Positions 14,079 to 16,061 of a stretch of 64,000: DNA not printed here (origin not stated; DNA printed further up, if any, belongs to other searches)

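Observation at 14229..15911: DsrL-like NAD(P)H:acceptor oxidoreductase directly after dsrABD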

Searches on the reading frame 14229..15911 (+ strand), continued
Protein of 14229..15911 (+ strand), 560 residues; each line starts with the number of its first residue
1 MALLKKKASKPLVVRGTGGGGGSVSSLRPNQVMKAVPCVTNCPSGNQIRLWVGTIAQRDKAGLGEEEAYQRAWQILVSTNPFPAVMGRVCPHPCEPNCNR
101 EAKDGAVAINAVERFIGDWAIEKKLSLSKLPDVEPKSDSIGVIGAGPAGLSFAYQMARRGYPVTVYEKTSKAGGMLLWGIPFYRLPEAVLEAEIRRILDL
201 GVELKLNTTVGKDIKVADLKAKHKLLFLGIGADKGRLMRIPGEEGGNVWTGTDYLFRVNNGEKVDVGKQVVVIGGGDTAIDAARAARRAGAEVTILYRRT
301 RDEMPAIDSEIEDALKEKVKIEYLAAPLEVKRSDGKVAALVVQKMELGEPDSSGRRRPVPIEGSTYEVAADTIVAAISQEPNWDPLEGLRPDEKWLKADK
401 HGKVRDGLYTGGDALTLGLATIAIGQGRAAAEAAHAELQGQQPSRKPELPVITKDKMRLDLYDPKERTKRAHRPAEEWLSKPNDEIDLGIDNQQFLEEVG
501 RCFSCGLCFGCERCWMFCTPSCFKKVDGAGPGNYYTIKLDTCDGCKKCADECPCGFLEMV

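Call 54: search_protein_families(library=pfam, proteins=[L012:3053-4144:+, L012:4141-5544:+, L012:5534-5959:+, L012:5956-7617:+, L012:7464-8078:+, L012:1412-2974:-, L012:8082-10349:-], max_evalue=0.00001)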
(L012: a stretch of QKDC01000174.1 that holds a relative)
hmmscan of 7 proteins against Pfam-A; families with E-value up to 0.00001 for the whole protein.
L012:3053-4144:+ (363 aa): 1 family
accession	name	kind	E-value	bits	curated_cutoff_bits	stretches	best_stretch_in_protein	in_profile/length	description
PF00498.31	FHA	-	2.6e-10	41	20.7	1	80-136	11-67/67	FHA domain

L012:4141-5544:+ (467 aa): 0 families

L012:5534-5959:+ (141 aa): 1 family
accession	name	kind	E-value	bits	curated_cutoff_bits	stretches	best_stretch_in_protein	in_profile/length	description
PF00027.35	cNMP_binding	-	3.2e-23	82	27.5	1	8-94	2-88/89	Cyclic nucleotide-binding domain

L012:5956-7617:+ (553 aa): 8 families
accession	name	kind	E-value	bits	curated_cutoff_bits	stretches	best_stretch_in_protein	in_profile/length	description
PF07992.20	Pyr_redox_2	-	9.1e-24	84.8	26.1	1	134-420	4-291/291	Pyridine nucleotide-disulphide oxidoreductase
PF00070.33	Pyr_redox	-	8.6e-15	55.5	22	1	262-335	1-79/82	Pyridine nucleotide-disulphide oxidoreductase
PF14691.11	Fer4_20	-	1.2e-14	54.5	25.8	1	29-116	30-111/113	Dihydroprymidine dehydrogenase domain II, 4Fe-4S cluster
PF13450.12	NAD_binding_8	-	2.4e-12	47.4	21.9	1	135-168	1-34/68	NAD(P)-binding Rossmann-like domain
PF13738.12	Pyr_redox_3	-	3.4e-11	43.4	30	1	260-327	164-242/305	Pyridine nucleotide-disulphide oxidoreductase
PF12831.13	FAD_oxidored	-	7.3e-10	39.1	27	0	135-171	4-40/416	FAD dependent oxidoreductase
PF01266.30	DAO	-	1.5e-07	31.7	27.9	0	134-167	3-37/353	FAD dependent oxidoreductase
PF00890.30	FAD_binding_2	-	2.1e-06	27.6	20.4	0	135-169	4-38/414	FAD binding domain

L012:7464-8078:+ (204 aa): 0 families

L012:1412-2974:- (520 aa): 1 family
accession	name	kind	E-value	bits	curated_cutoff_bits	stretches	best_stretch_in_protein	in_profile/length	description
PF13687.11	DUF4153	-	8.9e-73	246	27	1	94-467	2-371/373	Domain of unknown function (DUF4153)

L012:8082-10349:- (755 aa): 1 family
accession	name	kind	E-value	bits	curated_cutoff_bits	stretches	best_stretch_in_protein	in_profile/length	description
PF03060.21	NMO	-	6.3e-15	55.8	28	1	514-608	156-239/331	Nitronate monooxygenase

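Call 58: predict_structure(alignment_id=A1)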
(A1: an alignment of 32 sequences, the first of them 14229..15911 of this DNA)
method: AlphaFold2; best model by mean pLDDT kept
length: 560 residues; sequences in the alignment: 32
mean_pLDDT: 82.4   pTM: 0.84
mean pLDDT of the five models: 82.4, 82.2, 80.2, 80.1, 78.5
residues with pLDDT >= 90: 257; 70-90: 188; 50-70: 74; < 50: 41
segments of 3 or more residues with pLDDT < 50: 1-26, 504-517
pLDDT, mean of each block of 10 residues (from residue 1): 37 32 47 63 77 82 91 93 88 75 79 94 96 93 97 97 96 86 88 97 97 94 96 88 93 88 92 89 91 92 72 88 94 95 91 80 96 92 88 89 95 89 93 96 78 69 78 88 87 89 52 47 65 62 60 53
secondary structure, 60 per line:
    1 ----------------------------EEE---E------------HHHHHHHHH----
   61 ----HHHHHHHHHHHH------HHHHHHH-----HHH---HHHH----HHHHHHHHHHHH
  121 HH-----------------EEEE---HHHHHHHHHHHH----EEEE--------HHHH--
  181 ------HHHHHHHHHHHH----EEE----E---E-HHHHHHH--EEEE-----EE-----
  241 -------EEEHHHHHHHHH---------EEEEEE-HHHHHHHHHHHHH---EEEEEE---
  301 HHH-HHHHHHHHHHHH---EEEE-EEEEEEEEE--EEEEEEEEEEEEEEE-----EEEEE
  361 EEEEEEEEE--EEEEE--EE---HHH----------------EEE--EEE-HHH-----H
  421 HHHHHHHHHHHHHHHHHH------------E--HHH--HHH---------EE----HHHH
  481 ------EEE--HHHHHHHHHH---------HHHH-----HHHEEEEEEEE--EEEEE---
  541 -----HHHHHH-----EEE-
elements in order: E29-31 H48-56 H65-76 H83-89 H101-104 H109-122 E140-143 H147-158 E163-166 H175-178 H187-198 E203-205 H216-222 E225-228 E248-250 H251-259 E269-274 H276-288 E292-297 H305-316 E320-323 E325-333 E336-350 E356-369 E372-376 E403-405 E408-410 H420-438 H477-480 E487-489 H492-501 H511-514 E523-530 E533-537 H546-551 E557-559

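Call 64: fold_search(model_id=the predicted structure, library=pdb)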
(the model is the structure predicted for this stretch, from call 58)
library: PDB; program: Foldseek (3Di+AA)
matches with E <= 10: 1968; with E <= 0.001: 597
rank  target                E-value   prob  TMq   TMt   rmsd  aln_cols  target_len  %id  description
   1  9bov_A                9.5e-50  1.00  0.79  0.39   6.6       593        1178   34  Structure of electron bifurcating Nfn-ABC complexed with NAD from Caldicellulosiruptor saccharolyticus (released 2025-03-05)
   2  8oh5_C                2.7e-47  1.00  0.79  0.39   6.8       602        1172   30  Cryo-EM structure of the electron bifurcating transhydrogenase StnABC complex from Sporomusa Ovata (state 2) (released 2023-09-13)
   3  9n5u_A                5.7e-46  1.00  0.77  0.46   7.2       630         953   30  Structure of the Thermococcus sibiricus NfnABC complex (released 2025-05-07)
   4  9n5v_A                2.0e-41  1.00  0.77  0.47   6.8       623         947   29  Structure of the NAD(H)-bound Thermococcus sibiricus NfnABC complex (released 2025-05-07)
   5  5jca_L                9.3e-41  1.00  0.67  0.79   2.6       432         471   36  NADP(H) bound NADH-dependent Ferredoxin:NADP Oxidoreductase (NfnI) from Pyrococcus furiosus (released 2017-04-12)
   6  5jfc_L                1.2e-38  1.00  0.65  0.79   2.6       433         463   34  NADH-dependent Ferredoxin:NADP Oxidoreductase (NfnI) from Pyrococcus furiosus (released 2017-04-12)
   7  4ylf_B                2.1e-38  1.00  0.65  0.77   3.7       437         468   39  Insights into flavin-based electron bifurcation via the NADH-dependent reduced ferredoxin-NADP oxidoreductase structur (released 2015-07-08)
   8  5vj7_A                6.0e-37  1.00  0.65  0.78   2.9       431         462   34  Ferredoxin NADP Oxidoreductase (Xfn) (released 2017-07-19)
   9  6s6s_E                1.1e-33  1.00  0.64  0.75   3.2       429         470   34  Structure of Azospirillum brasilense Glutamate Synthase in a4b4 oligomeric state. (released 2019-09-11)
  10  6s6t_E                6.5e-32  1.00  0.65  0.76   3.2       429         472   34  Structure of Azospirillum brasilense Glutamate Synthase in a4b3 oligomeric state (released 2019-09-11)
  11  2vdc_G                5.8e-31  1.00  0.63  0.76   3.5       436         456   33  THE 9.5 A RESOLUTION STRUCTURE OF GLUTAMATE SYNTHASE FROM CRYO-ELECTRON MICROSCOPY AND ITS OLIGOMERIZATION BEHAVIOR IN (released 2008-01-15)
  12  1gth_C                2.5e-30  1.00  0.63  0.36  13.8       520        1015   23  DIHYDROPYRIMIDINE DEHYDROGENASE (DPD) FROM PIG, TERNARY COMPLEX WITH NADPH AND 5-IODOURACIL (released 2002-04-11)
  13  1gth_B                5.5e-30  1.00  0.64  0.37  13.6       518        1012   22  DIHYDROPYRIMIDINE DEHYDROGENASE (DPD) FROM PIG, TERNARY COMPLEX WITH NADPH AND 5-IODOURACIL (released 2002-04-11)
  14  1h7w_A                1.7e-29  1.00  0.63  0.36   4.5       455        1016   26  Dihydropyrimidine dehydrogenase (DPD) from pig (released 2001-02-23)
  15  1gt8_A                2.1e-29  1.00  0.63  0.36  15.2       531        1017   22  DIHYDROPYRIMIDINE DEHYDROGENASE (DPD) FROM PIG, TERNARY COMPLEX WITH NADPH AND URACIL-4-ACETIC ACID (released 2002-04-11)
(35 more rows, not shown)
